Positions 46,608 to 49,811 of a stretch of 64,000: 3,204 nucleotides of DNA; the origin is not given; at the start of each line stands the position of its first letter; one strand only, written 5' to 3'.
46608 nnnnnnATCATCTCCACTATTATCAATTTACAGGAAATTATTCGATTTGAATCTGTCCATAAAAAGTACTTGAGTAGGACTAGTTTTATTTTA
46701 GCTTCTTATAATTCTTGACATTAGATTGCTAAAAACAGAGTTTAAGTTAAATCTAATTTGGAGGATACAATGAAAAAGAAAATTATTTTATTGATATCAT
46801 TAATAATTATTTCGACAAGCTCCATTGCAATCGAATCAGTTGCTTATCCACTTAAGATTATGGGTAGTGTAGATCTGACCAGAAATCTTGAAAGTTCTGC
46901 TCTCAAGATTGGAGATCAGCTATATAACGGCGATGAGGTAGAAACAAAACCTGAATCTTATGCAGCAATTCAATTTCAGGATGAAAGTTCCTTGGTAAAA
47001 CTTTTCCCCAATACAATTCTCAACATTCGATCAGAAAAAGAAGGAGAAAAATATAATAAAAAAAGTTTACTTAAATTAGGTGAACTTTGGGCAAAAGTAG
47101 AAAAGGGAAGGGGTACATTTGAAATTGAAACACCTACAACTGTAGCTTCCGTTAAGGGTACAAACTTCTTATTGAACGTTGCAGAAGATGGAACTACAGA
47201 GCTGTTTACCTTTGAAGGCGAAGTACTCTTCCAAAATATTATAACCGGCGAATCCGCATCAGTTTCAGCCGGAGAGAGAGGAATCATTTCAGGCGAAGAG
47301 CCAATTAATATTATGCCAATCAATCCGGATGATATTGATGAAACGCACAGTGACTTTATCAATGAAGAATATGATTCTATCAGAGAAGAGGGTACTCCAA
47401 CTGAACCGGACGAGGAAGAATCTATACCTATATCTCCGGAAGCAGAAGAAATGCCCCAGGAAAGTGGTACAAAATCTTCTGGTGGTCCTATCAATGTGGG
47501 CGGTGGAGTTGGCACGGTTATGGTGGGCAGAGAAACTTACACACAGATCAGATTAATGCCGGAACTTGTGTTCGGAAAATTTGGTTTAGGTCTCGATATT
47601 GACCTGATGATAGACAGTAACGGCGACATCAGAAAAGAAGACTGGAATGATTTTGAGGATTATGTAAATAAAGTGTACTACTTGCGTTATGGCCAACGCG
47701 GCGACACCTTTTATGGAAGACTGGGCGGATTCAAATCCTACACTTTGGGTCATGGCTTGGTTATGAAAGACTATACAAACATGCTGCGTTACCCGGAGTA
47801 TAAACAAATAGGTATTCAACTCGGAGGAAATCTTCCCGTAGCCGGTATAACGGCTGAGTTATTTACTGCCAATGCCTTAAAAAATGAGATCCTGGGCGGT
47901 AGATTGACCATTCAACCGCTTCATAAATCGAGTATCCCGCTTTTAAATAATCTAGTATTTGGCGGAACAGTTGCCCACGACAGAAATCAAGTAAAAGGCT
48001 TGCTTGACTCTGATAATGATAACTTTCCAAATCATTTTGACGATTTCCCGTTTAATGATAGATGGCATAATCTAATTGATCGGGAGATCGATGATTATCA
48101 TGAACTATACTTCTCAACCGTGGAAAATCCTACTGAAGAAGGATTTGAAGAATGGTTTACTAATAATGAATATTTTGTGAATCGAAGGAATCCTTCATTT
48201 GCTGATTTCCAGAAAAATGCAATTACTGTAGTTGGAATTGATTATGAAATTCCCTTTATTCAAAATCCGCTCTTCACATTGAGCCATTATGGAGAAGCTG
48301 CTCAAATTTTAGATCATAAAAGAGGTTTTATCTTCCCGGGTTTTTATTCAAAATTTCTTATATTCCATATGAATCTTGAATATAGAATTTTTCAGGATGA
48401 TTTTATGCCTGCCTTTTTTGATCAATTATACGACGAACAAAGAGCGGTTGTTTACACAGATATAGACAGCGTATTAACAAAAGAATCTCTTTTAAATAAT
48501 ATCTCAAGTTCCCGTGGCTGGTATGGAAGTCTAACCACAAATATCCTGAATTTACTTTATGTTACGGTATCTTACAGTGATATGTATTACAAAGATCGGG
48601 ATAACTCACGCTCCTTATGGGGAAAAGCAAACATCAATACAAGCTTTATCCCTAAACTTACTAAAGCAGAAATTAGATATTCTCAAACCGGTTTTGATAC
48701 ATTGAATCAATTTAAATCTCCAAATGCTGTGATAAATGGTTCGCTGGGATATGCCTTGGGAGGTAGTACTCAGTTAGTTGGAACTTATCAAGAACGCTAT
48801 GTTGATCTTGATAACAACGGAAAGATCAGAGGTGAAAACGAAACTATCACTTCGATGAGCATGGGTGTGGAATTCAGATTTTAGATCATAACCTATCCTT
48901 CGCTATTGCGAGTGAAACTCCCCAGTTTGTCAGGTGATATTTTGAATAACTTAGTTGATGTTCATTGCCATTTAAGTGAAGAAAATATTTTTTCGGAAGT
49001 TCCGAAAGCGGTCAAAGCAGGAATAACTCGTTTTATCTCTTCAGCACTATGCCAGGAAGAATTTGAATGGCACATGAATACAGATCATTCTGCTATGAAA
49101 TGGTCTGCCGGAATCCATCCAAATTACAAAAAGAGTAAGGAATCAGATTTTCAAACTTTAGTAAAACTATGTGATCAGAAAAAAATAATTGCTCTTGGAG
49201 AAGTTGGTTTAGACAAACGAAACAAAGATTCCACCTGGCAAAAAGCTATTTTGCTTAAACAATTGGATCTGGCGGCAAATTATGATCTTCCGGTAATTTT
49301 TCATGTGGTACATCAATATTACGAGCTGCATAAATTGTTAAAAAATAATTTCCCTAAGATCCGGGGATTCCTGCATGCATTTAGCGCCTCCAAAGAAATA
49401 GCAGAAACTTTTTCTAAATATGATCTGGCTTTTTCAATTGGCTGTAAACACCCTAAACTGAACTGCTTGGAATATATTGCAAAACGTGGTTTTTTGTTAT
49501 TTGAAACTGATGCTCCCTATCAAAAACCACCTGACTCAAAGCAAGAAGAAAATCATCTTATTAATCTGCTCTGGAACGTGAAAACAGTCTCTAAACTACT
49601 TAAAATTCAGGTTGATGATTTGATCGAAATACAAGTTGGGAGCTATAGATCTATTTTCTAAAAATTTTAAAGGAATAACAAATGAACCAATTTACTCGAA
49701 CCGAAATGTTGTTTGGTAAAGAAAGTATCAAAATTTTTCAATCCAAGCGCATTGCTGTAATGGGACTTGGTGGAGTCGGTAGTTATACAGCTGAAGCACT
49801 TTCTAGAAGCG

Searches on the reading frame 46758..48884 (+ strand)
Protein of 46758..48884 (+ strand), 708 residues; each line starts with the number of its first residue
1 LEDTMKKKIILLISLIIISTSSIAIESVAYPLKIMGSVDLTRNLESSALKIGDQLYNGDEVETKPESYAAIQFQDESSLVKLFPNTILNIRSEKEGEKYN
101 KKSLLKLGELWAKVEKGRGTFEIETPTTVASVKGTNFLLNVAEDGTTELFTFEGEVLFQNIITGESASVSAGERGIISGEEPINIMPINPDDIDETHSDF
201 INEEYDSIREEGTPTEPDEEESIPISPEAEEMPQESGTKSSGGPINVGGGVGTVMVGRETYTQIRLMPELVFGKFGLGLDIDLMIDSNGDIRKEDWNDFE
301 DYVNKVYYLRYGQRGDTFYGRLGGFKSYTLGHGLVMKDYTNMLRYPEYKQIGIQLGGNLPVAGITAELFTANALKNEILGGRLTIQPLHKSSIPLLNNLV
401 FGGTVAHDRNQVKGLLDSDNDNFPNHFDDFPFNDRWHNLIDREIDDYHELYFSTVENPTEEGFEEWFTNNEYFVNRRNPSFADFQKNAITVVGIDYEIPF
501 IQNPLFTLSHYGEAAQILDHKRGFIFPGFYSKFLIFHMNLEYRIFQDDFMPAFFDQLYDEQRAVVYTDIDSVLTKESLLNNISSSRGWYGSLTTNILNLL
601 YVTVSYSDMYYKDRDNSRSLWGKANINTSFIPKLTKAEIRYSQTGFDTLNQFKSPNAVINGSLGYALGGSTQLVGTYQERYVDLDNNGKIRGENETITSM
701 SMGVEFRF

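Call 27: search_protein_families(library=pfam, proteins=[window:46758-48884:+], max_evalue=10)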
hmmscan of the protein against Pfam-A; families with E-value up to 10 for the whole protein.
window:46758-48884:+ (708 aa): 1 family
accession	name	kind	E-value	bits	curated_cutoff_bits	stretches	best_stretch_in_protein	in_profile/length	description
PF04773.18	FecR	-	4.1e-13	50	24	1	59-156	1-96/97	FecR protein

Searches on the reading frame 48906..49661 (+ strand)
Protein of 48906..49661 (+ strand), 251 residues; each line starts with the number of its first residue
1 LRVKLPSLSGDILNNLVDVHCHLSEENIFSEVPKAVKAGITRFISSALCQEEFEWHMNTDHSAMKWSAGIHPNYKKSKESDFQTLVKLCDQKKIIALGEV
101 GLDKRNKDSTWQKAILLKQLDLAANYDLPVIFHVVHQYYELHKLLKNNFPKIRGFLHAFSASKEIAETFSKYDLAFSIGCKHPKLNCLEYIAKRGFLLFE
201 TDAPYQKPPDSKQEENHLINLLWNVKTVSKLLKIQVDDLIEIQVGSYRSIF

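Call 5: search_protein_families(library=pfam, proteins=[window:48906-49661:+], max_evalue=0.01)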
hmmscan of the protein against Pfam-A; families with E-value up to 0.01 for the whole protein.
window:48906-49661:+ (251 aa): 1 family
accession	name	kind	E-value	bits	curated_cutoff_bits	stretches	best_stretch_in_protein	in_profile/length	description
PF01026.27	TatD_DNase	-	1.9e-37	129.5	27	1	17-250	1-251/253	TatD related DNase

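Call 15: find_encoding_contigs(protein=window:48906-49661:+, flank=10000, max_places=10)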
Protein window:48906-49661:+ (251 aa): no gene with exactly this product is on record in the collection.
